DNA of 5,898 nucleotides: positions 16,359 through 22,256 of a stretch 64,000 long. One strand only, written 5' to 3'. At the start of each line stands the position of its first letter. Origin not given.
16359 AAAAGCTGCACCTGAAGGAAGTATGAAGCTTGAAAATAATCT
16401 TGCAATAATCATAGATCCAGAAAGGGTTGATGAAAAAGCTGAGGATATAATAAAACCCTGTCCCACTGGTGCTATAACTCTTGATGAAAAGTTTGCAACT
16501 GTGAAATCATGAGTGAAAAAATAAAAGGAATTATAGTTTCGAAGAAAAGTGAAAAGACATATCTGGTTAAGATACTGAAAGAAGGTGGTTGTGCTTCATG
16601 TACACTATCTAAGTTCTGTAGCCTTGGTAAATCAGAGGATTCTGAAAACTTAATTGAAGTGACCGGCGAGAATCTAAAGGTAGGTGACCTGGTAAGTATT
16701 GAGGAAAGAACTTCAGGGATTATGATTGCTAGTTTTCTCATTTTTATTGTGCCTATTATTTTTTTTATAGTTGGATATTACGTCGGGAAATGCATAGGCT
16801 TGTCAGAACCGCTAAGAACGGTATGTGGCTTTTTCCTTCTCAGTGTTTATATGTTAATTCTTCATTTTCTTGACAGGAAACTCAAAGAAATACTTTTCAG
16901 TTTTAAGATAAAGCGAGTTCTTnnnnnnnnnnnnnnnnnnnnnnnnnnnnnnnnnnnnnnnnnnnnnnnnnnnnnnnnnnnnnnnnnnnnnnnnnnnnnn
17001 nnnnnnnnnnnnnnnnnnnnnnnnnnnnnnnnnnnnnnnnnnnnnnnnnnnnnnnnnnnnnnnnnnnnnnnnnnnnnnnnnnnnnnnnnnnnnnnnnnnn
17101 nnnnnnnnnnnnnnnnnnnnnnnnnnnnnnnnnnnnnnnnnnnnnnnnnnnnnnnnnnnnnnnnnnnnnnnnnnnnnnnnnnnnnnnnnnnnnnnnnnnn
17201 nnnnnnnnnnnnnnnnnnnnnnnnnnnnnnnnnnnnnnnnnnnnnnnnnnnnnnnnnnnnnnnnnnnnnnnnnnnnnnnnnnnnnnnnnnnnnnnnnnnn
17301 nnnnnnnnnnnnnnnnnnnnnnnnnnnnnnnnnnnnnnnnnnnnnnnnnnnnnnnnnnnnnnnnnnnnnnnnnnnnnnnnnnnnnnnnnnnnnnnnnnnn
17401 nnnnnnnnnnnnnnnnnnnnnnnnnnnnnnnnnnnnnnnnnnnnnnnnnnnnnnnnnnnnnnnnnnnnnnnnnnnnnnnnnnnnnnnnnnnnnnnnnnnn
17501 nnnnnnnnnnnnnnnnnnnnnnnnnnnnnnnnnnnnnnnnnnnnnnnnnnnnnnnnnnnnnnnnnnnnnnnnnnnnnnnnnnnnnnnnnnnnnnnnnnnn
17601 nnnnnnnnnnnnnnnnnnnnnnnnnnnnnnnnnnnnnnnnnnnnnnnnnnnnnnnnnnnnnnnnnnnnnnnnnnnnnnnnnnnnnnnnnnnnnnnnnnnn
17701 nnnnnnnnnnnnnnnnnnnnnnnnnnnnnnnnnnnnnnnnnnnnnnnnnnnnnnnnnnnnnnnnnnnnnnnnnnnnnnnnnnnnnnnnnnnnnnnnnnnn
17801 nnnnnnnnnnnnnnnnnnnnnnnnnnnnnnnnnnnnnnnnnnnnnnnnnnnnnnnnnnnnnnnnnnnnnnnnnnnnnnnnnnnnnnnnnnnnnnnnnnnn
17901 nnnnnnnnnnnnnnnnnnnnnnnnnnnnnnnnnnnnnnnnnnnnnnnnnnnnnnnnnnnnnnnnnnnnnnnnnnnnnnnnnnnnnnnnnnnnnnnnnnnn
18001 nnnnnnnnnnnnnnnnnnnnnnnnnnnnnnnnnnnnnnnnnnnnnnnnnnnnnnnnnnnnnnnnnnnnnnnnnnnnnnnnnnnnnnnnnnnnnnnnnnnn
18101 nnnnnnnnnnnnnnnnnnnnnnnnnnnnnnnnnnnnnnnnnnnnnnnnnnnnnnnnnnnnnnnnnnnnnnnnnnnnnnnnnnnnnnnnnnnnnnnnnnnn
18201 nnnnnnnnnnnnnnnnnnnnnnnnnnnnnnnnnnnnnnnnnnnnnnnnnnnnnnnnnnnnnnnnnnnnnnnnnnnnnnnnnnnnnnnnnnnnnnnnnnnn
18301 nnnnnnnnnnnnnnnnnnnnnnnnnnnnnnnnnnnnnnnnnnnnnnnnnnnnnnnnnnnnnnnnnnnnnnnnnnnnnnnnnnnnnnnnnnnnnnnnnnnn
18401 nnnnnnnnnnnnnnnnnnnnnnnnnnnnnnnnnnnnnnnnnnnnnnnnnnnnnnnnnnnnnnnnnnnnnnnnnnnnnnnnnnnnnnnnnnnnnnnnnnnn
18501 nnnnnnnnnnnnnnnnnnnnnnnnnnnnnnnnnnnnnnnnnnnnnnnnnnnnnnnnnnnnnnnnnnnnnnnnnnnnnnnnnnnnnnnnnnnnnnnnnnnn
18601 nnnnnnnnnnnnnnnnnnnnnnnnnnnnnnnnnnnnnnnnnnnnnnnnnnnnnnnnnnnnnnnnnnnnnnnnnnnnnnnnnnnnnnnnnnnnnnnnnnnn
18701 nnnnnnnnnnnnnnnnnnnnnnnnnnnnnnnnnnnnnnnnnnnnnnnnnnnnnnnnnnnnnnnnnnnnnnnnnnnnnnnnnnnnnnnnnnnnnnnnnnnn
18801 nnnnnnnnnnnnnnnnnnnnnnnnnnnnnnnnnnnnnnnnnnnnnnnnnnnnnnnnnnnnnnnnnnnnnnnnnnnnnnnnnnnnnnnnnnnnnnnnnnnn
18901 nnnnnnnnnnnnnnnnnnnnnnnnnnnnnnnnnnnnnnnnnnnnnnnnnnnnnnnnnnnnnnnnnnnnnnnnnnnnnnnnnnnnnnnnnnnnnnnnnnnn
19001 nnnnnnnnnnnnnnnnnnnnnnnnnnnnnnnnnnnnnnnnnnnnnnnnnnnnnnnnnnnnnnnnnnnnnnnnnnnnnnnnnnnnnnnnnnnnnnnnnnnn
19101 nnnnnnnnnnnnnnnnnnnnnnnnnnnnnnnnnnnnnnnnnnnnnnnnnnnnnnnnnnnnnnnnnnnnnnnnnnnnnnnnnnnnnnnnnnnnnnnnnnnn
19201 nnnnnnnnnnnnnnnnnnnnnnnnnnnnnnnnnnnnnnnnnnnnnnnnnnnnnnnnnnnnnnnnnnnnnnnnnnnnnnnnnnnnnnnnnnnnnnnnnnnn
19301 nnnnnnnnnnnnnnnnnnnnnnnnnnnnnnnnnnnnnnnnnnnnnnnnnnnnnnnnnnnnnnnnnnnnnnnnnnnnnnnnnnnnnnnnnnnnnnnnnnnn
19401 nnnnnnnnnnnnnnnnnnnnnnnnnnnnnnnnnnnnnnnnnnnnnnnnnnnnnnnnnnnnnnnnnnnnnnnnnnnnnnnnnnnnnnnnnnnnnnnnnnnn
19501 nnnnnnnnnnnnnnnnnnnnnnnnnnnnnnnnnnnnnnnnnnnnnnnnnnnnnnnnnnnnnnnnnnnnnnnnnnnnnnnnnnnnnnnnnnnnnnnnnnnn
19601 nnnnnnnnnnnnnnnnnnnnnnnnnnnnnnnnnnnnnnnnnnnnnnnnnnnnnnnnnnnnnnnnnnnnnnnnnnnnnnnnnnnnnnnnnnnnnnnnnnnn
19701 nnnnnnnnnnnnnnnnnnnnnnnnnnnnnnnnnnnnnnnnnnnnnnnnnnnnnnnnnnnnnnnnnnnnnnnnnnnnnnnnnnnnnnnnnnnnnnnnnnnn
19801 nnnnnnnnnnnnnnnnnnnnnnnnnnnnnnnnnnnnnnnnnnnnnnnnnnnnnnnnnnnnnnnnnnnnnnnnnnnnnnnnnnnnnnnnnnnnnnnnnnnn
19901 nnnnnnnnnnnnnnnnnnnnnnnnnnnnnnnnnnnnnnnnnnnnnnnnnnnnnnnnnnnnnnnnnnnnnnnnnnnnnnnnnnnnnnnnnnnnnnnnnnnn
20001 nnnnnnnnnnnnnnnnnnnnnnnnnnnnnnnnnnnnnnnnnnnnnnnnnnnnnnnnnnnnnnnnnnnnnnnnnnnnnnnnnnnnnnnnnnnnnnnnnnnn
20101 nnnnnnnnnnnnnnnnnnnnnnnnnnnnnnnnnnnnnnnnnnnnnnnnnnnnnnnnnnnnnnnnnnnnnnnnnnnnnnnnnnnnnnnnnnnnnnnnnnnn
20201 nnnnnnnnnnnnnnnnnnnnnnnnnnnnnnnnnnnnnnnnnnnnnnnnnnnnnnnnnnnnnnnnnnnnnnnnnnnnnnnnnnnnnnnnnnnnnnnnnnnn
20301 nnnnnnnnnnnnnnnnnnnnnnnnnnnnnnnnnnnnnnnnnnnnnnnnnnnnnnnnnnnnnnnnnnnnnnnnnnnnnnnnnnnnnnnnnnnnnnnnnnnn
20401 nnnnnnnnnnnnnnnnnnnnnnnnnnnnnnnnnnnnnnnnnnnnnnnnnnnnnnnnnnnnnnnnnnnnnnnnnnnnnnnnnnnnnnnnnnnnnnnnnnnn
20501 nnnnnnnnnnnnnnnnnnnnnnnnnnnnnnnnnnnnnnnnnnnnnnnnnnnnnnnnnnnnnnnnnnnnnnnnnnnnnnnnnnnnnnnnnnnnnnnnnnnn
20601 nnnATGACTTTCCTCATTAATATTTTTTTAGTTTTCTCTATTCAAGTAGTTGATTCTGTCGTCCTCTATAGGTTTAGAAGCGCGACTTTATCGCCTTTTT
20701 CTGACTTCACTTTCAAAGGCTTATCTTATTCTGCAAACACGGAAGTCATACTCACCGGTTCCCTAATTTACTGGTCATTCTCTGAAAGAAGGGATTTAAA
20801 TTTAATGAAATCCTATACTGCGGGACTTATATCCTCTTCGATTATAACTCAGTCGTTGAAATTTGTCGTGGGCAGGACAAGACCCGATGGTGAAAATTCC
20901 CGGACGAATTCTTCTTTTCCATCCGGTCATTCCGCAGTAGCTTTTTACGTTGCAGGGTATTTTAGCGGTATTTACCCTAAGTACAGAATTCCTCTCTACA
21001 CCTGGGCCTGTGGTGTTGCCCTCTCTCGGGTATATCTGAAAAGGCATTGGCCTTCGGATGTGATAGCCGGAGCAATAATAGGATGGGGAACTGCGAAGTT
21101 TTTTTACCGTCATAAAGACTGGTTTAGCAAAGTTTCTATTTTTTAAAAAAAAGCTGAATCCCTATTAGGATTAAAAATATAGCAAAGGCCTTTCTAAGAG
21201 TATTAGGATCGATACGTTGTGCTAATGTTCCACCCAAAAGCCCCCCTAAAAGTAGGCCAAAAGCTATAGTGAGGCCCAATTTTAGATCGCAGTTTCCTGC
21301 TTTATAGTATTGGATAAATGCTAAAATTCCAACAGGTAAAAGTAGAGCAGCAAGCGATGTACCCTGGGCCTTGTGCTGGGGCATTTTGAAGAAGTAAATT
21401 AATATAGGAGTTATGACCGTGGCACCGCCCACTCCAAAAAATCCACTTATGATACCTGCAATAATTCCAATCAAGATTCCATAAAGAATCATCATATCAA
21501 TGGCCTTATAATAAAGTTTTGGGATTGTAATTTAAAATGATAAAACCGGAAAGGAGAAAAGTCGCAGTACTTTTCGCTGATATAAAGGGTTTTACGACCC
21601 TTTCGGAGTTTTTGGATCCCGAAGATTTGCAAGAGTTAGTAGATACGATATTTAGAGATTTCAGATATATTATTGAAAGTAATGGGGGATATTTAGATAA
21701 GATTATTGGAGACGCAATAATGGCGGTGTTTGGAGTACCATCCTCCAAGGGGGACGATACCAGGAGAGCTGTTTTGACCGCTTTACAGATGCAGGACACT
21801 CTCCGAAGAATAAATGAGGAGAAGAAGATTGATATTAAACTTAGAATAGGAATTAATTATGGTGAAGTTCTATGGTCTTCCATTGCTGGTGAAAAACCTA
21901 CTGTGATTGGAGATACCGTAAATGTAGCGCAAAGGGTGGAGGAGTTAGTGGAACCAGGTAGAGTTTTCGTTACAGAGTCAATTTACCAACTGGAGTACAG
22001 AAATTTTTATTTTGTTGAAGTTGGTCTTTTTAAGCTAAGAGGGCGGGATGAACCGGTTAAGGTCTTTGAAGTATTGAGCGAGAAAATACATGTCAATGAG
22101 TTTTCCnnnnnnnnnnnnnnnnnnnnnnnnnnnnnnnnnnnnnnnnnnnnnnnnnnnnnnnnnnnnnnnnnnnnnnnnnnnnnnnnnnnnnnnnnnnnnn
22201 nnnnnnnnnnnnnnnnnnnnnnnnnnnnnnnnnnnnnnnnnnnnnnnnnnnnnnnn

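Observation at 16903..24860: Divergent pair of giant paralogous STAND-TPR proteins with different N-terminal second-messenger synthases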

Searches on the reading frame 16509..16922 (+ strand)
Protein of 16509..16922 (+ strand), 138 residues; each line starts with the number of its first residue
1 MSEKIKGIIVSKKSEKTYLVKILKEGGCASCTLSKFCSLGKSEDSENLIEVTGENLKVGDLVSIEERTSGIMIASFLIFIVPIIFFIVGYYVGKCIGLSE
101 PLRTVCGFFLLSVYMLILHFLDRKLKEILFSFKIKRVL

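Call 42: search_protein_families(library=pfam, proteins=[window:16509-16922:+], max_evalue=0.001)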
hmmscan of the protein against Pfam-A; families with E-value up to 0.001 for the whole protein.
window:16509-16922:+ (138 aa): 1 family
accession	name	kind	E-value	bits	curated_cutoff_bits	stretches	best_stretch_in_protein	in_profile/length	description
PF04246.17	RseC_MucC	-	9.2e-22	77.8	24.4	1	11-127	2-120/130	Positive regulator of sigma(E), RseC/MucC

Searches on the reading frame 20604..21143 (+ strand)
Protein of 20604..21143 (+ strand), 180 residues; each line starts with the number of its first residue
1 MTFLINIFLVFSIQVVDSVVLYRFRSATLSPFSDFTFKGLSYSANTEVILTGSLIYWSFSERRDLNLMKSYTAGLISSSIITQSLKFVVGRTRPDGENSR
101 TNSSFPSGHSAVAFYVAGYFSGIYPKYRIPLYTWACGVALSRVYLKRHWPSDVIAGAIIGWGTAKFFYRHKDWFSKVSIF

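Call 5: search_protein_families(library=pfam, proteins=[window:20604-21143:+], max_evalue=0.01)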
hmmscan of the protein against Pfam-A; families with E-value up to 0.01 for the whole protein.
window:20604-21143:+ (180 aa): 2 families
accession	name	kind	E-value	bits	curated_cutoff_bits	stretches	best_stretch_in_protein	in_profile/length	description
PF01569.27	PAP2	-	2.3e-25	89.3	27.2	1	71-170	5-124/130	PAP2 superfamily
PF14378.12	PAP2_3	-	2.2e-06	28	27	1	99-164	121-188/190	PAP2 superfamily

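Call 7: search_protein_families(library=ncbifam, proteins=[window:20604-21143:+], max_evalue=0.01)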
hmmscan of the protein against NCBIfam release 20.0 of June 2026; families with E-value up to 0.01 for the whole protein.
window:20604-21143:+ (180 aa): 4 families
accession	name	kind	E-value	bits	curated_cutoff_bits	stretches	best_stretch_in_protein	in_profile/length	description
NF047884.1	UdeprDiPSep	equivalog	8.2e-10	38.9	250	1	71-166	78-182/188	undecaprenyl-diphosphatase SepP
NF007975.0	PRK10699.1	equivalog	6e-08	32.4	261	1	100-162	154-221/254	phosphatidylglycerophosphatase B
NF008813.0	PRK11837.1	equivalog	1.1e-07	32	229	1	100-160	100-161/202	undecaprenyl-diphosphate phosphatase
NF045654.1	APhasePhoC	equivalog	0.00023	20.7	430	1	97-160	156-219/248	acid phosphatase PhoC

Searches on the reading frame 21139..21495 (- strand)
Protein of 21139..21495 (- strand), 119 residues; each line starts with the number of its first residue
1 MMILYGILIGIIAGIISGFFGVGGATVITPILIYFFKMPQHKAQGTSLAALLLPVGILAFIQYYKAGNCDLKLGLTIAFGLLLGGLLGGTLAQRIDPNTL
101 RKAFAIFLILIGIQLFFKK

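Call 5: search_protein_families(library=pfam, proteins=[window:21139-21495:-], max_evalue=0.01)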
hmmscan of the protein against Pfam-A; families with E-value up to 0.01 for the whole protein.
window:21139-21495:- (119 aa): 1 family
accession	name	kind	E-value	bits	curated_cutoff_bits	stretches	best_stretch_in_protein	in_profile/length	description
PF01925.25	TauE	-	5.7e-25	88.8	32.6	1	6-115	129-237/237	Sulfite exporter TauE/SafE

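Call 7: search_protein_families(library=ncbifam, proteins=[window:21139-21495:-], max_evalue=0.01)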
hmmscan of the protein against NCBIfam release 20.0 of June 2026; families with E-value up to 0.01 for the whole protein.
window:21139-21495:- (119 aa): 1 family
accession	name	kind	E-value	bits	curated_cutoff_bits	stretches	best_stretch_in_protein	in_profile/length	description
NF040961.1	MamO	equivalog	1.5e-05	23.5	800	1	8-116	533-648/648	magnetosome protein MamO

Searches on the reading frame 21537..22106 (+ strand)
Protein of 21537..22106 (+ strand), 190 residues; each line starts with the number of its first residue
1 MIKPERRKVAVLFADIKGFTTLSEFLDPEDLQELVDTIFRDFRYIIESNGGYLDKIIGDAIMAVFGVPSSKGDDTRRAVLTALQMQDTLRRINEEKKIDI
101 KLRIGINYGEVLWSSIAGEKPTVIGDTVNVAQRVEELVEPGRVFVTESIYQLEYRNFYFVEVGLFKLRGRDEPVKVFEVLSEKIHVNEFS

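Call 79: search_solved_structures(query=window:21537-22106:+, max_evalue=1e-15, show_alignments=4)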
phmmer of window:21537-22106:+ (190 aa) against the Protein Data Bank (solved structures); distinct sequences matched with E-value up to 1e-15: 18.
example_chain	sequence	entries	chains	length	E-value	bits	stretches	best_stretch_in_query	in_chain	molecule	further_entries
8sl3_A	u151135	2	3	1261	1.5e-27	100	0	9-176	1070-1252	Adenylate cyclase type 5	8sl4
2w01_A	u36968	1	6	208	5.8e-26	94.7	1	5-176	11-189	ADENYLATE CYCLASE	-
8buz_A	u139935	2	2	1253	7.1e-26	94.5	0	8-163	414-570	Adenylate cyclase type 8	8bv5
6fht_A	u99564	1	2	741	2.7e-25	92.6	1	5-153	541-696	Bacteriophytochrome,Adenylate cyclase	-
3r5g_A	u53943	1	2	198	5.6e-22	81.8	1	3-182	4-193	CyaB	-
1wc1_A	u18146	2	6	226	4.5e-21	78.8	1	2-176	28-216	ADENYLATE CYCLASE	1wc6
1wc0_A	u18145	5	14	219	4.6e-21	78.8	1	2-176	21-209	ADENYLATE CYCLASE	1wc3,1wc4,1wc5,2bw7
5oyh_A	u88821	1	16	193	5.1e-19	72.1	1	5-182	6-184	Nucleotide cyclase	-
4p2m_A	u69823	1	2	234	2.5e-18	69.9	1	8-171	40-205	Adenylate cyclase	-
4p2f_A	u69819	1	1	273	2.7e-18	69.7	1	8-171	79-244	Adenylate cyclase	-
7yz9_A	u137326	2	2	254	3.3e-18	69.5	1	8-171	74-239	Adenylate cyclase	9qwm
4p2x_A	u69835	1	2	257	3.3e-18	69.5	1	8-171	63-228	Adenylate cyclase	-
6sir_A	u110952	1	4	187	3.4e-18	69.4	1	5-172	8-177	Nucleotide cyclase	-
6aoa_A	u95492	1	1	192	3.7e-18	69.3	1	5-186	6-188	Bacterio-rhodopsin/guanylyl cyclase 1 fusion protein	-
1yk9_A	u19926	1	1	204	3.8e-18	69.3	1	8-171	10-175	Adenylate cyclase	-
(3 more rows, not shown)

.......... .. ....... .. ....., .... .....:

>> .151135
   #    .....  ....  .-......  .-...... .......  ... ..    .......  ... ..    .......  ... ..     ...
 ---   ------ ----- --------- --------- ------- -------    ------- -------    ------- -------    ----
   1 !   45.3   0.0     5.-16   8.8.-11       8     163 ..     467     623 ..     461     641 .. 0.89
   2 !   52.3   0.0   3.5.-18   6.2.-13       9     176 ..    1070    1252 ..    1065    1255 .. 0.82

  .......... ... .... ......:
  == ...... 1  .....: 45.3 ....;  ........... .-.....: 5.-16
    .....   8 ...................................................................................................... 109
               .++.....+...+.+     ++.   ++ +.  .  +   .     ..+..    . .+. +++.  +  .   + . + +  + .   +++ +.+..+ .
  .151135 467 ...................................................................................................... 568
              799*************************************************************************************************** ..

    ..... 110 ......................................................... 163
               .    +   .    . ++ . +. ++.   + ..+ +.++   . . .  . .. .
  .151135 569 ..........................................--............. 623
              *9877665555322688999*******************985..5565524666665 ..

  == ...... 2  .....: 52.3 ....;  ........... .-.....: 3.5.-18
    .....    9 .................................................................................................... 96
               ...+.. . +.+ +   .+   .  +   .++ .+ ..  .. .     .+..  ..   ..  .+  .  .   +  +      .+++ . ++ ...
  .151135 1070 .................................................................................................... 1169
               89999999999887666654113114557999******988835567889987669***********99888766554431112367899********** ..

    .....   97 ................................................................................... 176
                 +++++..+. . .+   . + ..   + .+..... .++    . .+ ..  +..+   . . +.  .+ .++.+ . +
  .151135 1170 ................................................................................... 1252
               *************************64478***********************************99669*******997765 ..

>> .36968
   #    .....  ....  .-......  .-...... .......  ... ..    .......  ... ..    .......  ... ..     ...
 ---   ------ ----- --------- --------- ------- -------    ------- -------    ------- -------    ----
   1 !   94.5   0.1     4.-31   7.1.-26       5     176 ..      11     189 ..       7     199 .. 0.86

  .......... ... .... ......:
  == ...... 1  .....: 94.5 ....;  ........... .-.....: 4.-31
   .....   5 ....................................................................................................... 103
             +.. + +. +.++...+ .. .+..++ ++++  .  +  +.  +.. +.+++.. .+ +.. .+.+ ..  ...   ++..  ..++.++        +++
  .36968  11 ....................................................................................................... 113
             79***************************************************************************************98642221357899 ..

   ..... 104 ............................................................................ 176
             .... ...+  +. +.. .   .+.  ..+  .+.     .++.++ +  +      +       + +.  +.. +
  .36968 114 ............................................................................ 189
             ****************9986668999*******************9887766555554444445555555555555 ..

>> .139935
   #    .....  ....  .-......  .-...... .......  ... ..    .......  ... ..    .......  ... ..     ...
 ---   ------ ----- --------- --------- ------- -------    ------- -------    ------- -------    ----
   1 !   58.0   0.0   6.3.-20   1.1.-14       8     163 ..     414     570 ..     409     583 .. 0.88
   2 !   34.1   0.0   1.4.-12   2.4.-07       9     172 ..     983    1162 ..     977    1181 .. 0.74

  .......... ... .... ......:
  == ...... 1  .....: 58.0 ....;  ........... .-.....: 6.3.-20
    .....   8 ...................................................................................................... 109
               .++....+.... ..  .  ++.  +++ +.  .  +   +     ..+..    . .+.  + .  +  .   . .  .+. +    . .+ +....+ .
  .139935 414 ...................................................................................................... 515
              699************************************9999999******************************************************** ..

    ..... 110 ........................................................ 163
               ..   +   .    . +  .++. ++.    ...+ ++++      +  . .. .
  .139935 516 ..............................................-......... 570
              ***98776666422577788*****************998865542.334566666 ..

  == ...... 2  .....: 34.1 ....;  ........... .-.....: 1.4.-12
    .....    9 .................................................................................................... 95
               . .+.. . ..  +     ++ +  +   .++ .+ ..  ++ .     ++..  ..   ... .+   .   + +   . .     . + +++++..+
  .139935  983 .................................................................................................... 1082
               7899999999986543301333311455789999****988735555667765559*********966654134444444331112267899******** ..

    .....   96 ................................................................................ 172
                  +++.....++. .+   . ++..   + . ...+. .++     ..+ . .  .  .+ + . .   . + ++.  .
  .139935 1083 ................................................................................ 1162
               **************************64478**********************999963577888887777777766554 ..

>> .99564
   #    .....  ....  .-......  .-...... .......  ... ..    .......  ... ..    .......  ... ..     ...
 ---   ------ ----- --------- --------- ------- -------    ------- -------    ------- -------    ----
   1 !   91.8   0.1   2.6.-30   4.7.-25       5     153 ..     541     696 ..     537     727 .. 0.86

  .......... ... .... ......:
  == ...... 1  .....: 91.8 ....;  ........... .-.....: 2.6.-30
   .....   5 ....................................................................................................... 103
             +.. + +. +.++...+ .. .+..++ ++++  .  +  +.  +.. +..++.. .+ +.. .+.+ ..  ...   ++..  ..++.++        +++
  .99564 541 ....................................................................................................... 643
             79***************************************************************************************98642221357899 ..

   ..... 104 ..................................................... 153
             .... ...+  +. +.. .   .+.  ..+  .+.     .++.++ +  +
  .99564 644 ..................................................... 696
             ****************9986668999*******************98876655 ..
